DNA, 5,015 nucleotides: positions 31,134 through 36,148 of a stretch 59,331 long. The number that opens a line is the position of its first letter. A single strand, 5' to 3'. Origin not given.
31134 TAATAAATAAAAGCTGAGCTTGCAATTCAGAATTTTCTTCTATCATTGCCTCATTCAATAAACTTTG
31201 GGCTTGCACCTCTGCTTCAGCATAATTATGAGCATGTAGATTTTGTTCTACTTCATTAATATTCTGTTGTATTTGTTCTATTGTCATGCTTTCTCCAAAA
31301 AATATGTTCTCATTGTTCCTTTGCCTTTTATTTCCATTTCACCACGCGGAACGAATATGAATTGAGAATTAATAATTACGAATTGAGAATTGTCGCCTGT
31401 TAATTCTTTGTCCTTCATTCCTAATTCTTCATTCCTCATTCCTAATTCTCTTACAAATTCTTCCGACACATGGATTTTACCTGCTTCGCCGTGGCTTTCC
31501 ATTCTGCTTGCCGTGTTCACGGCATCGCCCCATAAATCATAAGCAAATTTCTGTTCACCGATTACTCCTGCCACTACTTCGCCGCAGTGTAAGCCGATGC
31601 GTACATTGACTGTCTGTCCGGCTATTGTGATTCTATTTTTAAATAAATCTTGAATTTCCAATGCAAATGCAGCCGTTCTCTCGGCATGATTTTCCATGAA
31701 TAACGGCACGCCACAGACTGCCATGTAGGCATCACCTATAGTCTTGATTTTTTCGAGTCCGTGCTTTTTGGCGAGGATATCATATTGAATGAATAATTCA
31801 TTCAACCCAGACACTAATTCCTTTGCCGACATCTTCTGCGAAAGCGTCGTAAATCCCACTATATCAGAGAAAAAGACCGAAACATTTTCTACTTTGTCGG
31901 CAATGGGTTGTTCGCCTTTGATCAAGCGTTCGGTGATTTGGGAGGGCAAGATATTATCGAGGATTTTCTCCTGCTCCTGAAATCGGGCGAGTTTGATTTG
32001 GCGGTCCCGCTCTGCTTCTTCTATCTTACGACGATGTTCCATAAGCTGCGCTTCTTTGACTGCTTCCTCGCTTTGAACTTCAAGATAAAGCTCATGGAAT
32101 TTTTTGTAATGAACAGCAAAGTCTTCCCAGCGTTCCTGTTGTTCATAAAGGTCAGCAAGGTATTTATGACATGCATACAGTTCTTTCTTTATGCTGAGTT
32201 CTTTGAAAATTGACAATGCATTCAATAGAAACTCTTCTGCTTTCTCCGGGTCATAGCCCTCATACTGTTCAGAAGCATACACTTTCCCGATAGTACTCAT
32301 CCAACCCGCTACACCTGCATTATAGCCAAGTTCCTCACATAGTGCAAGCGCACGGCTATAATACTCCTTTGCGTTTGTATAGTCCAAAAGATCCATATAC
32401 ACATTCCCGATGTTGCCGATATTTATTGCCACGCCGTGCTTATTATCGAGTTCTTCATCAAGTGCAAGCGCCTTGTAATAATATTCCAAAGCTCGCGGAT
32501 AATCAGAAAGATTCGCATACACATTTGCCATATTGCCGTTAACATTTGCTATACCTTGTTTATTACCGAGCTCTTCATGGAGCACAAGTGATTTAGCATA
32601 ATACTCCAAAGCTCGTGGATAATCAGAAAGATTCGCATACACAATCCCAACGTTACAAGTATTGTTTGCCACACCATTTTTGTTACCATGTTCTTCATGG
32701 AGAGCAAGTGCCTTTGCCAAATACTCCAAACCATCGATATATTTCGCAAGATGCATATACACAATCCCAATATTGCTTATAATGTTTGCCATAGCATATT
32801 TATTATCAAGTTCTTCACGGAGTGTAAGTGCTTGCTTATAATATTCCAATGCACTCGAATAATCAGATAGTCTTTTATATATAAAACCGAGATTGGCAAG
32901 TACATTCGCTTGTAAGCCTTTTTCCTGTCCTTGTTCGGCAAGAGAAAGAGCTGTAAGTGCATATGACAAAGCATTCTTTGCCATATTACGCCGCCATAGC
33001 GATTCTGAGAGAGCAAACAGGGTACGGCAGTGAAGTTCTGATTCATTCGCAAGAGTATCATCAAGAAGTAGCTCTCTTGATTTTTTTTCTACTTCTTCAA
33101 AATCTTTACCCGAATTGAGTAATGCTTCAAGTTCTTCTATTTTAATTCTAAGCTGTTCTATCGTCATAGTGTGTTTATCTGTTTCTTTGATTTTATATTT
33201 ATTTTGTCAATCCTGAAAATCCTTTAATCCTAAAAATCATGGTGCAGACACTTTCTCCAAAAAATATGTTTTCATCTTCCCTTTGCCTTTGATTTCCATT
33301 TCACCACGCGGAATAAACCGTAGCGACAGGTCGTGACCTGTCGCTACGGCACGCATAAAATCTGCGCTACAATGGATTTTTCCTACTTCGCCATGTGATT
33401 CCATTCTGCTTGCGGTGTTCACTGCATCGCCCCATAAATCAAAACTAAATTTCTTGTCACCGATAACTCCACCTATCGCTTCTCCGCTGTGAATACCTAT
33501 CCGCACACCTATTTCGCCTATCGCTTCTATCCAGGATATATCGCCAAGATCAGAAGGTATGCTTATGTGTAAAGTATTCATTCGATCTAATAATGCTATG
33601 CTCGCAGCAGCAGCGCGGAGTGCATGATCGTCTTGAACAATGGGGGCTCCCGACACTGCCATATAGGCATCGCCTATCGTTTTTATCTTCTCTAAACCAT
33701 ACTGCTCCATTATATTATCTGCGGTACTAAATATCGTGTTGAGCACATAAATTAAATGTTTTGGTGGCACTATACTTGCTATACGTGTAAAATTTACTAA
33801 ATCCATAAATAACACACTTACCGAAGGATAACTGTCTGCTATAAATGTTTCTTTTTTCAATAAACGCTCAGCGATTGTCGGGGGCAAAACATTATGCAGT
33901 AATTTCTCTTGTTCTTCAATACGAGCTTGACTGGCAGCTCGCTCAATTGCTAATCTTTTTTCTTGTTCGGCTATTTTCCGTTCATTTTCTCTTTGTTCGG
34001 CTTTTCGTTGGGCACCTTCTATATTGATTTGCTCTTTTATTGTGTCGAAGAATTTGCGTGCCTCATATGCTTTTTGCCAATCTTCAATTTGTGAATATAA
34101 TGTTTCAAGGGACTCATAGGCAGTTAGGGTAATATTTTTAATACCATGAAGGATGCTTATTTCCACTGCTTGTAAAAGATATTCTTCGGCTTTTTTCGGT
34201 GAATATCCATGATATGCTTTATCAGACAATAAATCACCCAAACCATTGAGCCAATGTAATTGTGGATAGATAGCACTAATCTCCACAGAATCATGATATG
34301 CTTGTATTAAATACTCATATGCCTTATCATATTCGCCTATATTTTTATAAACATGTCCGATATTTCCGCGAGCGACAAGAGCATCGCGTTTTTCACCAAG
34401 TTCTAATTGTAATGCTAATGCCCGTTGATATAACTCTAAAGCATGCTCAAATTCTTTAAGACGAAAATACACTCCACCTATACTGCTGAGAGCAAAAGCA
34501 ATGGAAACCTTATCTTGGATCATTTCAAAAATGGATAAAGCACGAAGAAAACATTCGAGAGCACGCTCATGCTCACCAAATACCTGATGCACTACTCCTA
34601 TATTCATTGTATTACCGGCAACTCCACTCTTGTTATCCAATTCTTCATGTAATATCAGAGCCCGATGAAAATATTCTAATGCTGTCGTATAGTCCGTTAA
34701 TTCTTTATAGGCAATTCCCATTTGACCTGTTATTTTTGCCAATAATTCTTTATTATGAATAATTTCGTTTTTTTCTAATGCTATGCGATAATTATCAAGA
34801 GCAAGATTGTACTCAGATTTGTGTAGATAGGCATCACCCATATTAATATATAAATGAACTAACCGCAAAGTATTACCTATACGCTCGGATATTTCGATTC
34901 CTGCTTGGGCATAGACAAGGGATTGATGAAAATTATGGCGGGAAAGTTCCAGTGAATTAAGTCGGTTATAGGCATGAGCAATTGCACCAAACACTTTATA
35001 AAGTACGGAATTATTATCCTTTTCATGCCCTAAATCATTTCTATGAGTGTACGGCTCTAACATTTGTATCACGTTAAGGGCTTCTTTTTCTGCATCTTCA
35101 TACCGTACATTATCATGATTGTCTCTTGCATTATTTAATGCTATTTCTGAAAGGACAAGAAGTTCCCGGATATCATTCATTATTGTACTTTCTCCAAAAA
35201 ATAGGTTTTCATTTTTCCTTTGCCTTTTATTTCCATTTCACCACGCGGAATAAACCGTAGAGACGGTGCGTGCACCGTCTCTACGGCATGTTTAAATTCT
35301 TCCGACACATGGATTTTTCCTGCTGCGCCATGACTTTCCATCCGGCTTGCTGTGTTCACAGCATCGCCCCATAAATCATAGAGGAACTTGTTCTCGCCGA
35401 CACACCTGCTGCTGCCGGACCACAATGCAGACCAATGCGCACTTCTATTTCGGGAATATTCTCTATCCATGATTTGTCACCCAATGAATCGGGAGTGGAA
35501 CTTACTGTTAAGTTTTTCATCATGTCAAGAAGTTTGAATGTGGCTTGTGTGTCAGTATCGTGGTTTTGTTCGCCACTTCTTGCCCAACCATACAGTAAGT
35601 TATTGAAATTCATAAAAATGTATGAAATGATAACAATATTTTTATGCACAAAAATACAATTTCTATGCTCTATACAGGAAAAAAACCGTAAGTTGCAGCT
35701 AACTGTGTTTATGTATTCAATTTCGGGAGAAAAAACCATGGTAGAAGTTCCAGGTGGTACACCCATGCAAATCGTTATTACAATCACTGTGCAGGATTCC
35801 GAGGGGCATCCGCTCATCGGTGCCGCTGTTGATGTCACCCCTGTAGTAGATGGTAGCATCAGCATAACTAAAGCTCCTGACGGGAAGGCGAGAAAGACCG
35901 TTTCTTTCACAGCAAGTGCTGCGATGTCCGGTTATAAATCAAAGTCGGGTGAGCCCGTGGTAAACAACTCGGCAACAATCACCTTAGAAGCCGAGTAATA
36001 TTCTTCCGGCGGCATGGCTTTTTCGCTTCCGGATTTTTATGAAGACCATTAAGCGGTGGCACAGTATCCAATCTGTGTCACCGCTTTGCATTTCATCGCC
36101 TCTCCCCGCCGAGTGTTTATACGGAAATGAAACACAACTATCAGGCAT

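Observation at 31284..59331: Same-strand array of ten TPR + class III adenylate cyclase paralogues plus two remnants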

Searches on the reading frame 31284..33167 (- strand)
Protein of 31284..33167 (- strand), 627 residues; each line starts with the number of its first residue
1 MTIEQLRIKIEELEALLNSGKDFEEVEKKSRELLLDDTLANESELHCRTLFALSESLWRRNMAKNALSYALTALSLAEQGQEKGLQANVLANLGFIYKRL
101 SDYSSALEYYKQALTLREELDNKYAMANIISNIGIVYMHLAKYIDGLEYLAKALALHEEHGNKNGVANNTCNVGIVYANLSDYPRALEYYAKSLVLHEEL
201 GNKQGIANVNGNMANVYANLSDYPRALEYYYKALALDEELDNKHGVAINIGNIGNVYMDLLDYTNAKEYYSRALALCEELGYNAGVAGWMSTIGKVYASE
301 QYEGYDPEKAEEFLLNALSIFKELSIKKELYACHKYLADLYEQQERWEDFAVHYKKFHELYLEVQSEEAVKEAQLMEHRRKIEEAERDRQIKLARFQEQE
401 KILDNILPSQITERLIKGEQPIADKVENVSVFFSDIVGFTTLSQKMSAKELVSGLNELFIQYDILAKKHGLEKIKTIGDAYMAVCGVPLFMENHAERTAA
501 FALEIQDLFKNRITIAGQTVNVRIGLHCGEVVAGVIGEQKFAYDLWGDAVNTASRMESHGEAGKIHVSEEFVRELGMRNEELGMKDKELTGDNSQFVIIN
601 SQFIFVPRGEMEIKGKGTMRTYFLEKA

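Call 5: search_protein_families(library=pfam, proteins=[window:31284-33167:-], max_evalue=0.001)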
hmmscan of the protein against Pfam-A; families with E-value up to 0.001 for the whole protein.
window:31284-33167:- (627 aa): 10 families
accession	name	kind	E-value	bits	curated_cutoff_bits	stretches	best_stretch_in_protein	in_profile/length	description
PF00211.25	Guanylate_cyc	-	1.2e-57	194.9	21.9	1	424-625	4-182/183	Adenylate and Guanylate cyclase catalytic domain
PF13424.12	TPR_12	-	1.3e-35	121.8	30.1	4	126-194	2-72/77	Tetratricopeptide repeat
PF00515.34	TPR_1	-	2e-25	88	27.8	3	87-118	1-32/34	Tetratricopeptide repeat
PF07719.23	TPR_2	-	4.4e-19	67.4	27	1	87-118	1-32/34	Tetratricopeptide repeat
PF13374.12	TPR_10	-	1.4e-18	66.7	27.5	1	87-120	2-35/42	Tetratricopeptide repeat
PF13181.12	TPR_8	-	1.3e-13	50.4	25.7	1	88-118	2-32/34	Tetratricopeptide repeat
PF13176.12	TPR_7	-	7.1e-13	48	27.9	1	90-122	2-34/36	Tetratricopeptide repeat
PF14938.12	SNAP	-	1.8e-08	34.7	25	1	96-233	44-181/282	Soluble NSF attachment protein, SNAP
PF10602.15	RPN7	-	0.00066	19.8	29.6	0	89-195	38-141/174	26S proteasome subunit RPN7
PF13428.12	TPR_14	-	0.0007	20.5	23.5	0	213-238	7-32/44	Tetratricopeptide repeat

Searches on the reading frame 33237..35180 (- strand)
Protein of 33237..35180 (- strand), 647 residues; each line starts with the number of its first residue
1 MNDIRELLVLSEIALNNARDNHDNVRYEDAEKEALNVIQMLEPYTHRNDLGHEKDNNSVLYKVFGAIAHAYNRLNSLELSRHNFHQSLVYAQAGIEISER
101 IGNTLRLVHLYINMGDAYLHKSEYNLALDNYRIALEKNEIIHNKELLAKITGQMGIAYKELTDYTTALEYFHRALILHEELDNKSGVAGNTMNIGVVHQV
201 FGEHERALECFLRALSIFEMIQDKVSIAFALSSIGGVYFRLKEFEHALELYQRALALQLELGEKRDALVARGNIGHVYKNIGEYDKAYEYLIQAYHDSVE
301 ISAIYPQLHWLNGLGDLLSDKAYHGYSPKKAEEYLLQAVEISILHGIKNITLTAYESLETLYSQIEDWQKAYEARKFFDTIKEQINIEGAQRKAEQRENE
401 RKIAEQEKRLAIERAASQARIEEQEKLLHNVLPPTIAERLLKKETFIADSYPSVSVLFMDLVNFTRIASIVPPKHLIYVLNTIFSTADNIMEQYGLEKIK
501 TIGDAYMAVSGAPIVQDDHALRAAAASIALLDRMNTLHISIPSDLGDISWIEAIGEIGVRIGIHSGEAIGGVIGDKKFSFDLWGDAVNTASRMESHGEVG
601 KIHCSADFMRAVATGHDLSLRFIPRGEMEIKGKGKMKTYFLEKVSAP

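Call 5: search_protein_families(library=pfam, proteins=[window:33237-35180:-], max_evalue=0.001)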
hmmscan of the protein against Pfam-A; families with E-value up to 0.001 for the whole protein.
window:33237-35180:- (647 aa): 11 families
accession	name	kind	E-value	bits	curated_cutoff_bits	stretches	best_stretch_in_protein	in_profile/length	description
PF00211.25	Guanylate_cyc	-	2.2e-50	171.2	21.9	1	449-642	4-182/183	Adenylate and Guanylate cyclase catalytic domain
PF13424.12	TPR_12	-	1.6e-27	96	30.1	2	227-295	2-72/77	Tetratricopeptide repeat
PF00515.34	TPR_1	-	4.9e-21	74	27.8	1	228-257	1-30/34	Tetratricopeptide repeat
PF07719.23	TPR_2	-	3.7e-16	58.3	27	1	228-257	1-30/34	Tetratricopeptide repeat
PF13176.12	TPR_7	-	1.1e-12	47.4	27.9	0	272-294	3-25/36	Tetratricopeptide repeat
PF13181.12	TPR_8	-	3.8e-12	45.8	25.7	0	272-294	5-27/34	Tetratricopeptide repeat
PF13374.12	TPR_10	-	1.1e-11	44.8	27.5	0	230-257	4-31/42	Tetratricopeptide repeat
PF17874.7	TPR_MalT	-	4.4e-06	26.6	45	1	170-294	23-148/336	MalT-like TPR region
PF13414.12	TPR_11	-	6.9e-05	22.9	26.8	0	237-257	3-23/42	TPR repeat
PF13428.12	TPR_14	-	7.5e-05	23.5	23.5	0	235-257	8-30/44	Tetratricopeptide repeat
PF13432.12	TPR_16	-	0.00013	22.8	32.7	0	202-256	11-59/65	Tetratricopeptide repeat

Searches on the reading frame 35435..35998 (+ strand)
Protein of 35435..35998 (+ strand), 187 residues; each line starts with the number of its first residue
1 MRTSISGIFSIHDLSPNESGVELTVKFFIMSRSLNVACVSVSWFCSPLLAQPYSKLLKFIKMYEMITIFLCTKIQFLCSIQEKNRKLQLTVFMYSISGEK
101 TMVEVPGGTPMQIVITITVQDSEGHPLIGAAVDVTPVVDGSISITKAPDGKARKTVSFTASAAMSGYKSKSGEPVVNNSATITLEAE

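Call 45: search_protein_families(library=pfam, proteins=[window:35435-35998:+], max_evalue=0.001)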
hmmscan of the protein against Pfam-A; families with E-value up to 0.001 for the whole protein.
window:35435-35998:+ (187 aa): 0 families
